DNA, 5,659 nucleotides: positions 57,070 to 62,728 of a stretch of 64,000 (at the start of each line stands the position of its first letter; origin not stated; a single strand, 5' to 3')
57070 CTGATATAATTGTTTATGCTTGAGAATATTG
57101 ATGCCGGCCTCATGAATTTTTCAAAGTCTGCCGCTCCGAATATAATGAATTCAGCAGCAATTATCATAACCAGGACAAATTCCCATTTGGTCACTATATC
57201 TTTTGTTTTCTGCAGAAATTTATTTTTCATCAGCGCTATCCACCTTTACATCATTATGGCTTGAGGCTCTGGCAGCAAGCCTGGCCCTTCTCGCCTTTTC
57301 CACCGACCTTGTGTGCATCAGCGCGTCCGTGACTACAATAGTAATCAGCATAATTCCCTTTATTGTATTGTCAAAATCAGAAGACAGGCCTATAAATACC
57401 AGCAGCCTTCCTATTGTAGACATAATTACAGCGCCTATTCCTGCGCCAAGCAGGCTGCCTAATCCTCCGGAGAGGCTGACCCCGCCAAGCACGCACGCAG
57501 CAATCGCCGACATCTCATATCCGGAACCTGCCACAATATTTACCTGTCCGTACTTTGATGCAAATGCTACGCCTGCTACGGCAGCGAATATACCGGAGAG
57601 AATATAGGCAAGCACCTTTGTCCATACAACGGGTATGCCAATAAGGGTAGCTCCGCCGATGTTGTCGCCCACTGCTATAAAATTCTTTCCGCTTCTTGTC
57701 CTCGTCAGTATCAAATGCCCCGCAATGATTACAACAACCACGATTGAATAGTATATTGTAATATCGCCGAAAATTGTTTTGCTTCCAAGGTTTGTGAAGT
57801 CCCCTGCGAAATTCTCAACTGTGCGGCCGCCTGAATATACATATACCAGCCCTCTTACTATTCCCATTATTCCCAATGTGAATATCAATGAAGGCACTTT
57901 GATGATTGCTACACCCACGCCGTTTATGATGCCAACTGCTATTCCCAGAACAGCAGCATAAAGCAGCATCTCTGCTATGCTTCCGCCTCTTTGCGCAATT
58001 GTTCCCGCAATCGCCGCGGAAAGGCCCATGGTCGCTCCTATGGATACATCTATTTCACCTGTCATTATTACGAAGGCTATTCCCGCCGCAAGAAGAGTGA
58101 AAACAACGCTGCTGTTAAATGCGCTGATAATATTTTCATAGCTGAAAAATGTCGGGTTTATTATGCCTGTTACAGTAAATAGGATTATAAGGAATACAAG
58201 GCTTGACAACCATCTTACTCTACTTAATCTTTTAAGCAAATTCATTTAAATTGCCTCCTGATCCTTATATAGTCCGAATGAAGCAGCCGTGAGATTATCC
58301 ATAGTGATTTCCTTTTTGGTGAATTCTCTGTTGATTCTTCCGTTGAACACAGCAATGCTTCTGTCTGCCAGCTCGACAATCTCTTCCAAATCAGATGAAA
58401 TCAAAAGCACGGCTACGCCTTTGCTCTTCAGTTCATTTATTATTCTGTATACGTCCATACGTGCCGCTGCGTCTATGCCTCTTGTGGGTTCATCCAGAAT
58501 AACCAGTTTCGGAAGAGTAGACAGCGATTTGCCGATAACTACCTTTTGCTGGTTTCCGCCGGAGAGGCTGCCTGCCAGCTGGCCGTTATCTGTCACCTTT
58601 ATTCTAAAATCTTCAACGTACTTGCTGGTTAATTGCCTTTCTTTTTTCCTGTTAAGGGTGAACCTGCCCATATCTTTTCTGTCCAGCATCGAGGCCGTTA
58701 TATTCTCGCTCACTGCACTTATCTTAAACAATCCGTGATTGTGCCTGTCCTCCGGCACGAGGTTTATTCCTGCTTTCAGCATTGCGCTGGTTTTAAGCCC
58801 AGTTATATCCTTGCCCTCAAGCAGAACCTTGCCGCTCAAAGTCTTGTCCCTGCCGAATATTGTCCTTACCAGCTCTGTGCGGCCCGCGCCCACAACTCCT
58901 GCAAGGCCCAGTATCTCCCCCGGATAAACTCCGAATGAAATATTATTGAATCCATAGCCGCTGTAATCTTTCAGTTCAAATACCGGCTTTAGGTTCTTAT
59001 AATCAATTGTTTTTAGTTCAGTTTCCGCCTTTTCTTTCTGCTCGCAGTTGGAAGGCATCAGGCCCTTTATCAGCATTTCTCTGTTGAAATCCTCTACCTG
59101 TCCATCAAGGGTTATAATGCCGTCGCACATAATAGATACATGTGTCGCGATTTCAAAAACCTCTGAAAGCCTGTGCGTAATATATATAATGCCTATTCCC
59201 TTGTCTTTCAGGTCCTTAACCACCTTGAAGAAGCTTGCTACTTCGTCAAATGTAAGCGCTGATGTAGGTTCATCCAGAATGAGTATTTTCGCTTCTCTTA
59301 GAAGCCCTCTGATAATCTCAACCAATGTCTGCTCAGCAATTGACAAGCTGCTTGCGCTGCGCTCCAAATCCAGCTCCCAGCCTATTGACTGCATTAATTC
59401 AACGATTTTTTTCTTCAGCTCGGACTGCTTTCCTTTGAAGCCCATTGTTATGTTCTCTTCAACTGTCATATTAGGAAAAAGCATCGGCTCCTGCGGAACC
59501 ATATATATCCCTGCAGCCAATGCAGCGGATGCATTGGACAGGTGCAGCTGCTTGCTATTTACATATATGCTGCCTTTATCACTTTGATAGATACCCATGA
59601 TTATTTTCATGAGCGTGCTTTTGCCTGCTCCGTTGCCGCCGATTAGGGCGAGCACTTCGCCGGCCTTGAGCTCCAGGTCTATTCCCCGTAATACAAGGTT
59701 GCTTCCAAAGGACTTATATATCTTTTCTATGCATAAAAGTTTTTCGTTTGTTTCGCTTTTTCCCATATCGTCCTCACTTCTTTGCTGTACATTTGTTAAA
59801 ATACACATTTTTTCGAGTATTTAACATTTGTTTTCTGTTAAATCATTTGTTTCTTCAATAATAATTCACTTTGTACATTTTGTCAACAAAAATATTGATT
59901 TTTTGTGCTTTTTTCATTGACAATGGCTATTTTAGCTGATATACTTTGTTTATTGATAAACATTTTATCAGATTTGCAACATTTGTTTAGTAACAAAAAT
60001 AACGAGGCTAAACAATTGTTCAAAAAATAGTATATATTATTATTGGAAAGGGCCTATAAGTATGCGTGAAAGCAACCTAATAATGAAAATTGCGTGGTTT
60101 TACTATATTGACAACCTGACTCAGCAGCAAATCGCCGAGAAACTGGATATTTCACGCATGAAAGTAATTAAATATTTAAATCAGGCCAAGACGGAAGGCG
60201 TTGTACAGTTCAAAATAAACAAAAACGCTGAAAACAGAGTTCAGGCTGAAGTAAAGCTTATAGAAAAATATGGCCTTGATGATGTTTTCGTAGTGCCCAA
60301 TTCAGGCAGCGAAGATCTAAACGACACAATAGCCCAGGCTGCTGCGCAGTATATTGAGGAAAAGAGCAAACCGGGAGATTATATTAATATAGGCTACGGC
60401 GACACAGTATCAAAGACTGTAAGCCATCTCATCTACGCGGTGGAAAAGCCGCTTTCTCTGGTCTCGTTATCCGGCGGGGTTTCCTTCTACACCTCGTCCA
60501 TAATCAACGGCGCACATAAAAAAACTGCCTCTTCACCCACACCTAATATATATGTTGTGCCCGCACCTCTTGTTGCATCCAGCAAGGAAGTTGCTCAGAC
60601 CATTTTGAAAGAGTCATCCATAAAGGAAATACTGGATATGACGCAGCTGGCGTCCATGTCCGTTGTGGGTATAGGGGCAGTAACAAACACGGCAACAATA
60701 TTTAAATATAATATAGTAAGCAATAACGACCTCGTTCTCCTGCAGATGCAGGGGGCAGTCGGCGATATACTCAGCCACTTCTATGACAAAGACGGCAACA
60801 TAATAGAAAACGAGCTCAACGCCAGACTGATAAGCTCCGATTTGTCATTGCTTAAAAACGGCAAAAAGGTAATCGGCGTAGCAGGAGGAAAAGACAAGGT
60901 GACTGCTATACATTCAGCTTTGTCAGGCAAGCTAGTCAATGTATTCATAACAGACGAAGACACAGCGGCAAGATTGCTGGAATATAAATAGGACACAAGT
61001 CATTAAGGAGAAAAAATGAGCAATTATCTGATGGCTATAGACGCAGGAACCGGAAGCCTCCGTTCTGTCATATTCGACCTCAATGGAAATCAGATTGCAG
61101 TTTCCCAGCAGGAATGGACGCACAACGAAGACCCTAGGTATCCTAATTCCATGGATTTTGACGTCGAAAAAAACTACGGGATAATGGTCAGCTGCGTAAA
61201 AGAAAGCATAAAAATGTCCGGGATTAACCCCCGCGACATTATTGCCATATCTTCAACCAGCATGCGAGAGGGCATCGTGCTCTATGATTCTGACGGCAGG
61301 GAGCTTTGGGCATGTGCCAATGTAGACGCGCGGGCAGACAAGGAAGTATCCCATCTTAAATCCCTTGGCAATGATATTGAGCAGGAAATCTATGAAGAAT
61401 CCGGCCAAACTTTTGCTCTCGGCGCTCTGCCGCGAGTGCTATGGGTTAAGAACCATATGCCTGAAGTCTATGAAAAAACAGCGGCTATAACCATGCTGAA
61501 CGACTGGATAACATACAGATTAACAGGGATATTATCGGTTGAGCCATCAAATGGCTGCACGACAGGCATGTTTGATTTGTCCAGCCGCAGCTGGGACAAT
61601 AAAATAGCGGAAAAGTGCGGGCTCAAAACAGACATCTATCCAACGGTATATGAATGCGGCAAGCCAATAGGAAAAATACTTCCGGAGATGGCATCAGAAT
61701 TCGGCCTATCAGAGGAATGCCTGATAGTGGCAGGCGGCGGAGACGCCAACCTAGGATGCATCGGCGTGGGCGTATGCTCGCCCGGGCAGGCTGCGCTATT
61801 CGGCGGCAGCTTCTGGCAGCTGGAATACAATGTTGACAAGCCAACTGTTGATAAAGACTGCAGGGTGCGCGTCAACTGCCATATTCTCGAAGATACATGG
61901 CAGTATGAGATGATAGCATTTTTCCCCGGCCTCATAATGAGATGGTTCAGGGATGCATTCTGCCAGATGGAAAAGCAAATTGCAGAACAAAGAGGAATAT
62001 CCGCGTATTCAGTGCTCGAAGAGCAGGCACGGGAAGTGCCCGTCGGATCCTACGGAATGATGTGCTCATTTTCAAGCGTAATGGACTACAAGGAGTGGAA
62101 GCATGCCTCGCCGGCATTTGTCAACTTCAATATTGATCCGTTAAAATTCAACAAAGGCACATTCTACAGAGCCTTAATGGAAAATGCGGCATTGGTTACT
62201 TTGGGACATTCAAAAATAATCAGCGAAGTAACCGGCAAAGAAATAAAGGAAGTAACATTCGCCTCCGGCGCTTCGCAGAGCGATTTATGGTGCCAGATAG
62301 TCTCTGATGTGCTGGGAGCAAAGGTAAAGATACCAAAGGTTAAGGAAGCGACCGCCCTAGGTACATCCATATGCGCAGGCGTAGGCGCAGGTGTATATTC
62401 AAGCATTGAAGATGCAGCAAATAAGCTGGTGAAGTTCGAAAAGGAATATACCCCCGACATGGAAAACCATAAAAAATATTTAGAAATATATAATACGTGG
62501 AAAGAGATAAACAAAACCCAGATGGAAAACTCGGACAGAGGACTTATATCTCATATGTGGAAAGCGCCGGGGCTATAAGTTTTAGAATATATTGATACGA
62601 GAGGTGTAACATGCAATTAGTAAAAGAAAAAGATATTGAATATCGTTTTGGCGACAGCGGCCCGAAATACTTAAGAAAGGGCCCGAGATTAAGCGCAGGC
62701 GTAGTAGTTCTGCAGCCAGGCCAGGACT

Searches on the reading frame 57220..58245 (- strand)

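Call 45: search_protein_families(library=pfam, proteins=[window:57220-58245:-], max_evalue=0.001)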
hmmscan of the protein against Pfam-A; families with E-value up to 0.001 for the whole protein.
window:57220-58245:- (341 aa): 1 family
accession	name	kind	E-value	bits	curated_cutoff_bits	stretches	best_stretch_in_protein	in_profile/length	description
PF02653.21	BPD_transp_2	-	2.8e-37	128.8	26.8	1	39-303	2-268/269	Branched-chain amino acid transport system / permease component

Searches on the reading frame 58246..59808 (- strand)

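Call 45: search_protein_families(library=pfam, proteins=[window:58246-59808:-], max_evalue=0.001)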
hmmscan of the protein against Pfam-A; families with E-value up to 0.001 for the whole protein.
window:58246-59808:- (520 aa): 4 families
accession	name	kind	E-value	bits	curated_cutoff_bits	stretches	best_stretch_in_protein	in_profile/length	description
PF00005.33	ABC_tran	-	6e-57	192.5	25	2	40-183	1-137/137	ABC transporter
PF13304.12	AAA_21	-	8.2e-12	46.2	27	0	53-70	2-19/304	AAA domain, putative AbiEii toxin, Type IV TA system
PF02367.23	TsaE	-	0.00012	22.4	26.6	0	46-76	17-47/128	Threonylcarbamoyl adenosine biosynthesis protein TsaE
PF03193.22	RsgA_GTPase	-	0.00096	19.4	30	0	46-76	103-132/174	RsgA GTPase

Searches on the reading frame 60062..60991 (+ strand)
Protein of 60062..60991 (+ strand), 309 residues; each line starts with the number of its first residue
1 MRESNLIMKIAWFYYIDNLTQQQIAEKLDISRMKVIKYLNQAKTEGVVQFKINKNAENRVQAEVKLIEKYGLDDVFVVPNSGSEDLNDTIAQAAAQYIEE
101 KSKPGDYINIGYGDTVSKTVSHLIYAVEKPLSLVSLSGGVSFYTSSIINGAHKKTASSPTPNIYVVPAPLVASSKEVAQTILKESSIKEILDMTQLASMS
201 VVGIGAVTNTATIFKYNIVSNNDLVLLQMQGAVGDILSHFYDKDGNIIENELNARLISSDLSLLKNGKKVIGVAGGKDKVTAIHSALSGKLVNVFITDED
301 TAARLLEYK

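Call 45: search_protein_families(library=pfam, proteins=[window:60062-60991:+], max_evalue=0.001)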
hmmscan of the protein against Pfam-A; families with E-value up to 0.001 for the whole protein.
window:60062-60991:+ (309 aa): 5 families
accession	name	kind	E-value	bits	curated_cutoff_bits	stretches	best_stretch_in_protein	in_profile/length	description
PF04198.19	Sugar-bind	-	7.7e-64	215.8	27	1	56-307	3-257/257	Putative sugar-binding domain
PF04545.22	Sigma70_r4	-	0.00022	21.1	24.1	1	14-35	16-37/50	Sigma-70, region 4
PF13412.12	HTH_24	-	0.00034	20.6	21.9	1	18-49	17-48/48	Winged helix-turn-helix DNA-binding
PF08281.18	Sigma70_r4_2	-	0.0006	19.9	25.7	0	14-43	22-51/54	Sigma-70, region 4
PF08279.18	HTH_11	-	0.00085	19.6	25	0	18-50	15-44/55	HTH domain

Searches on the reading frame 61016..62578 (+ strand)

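Call 45: search_protein_families(library=pfam, proteins=[window:61016-62578:+], max_evalue=0.001)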
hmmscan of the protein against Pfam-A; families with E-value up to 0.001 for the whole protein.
window:61016-62578:+ (520 aa): 2 families
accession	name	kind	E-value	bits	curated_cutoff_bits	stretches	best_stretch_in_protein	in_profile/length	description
PF00370.27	FGGY_N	-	2.5e-45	155.5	28.8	1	4-250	1-245/245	FGGY family of carbohydrate kinases, N-terminal domain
PF02782.22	FGGY_C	-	2.4e-15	57.3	27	1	291-457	34-197/198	FGGY family of carbohydrate kinases, C-terminal domain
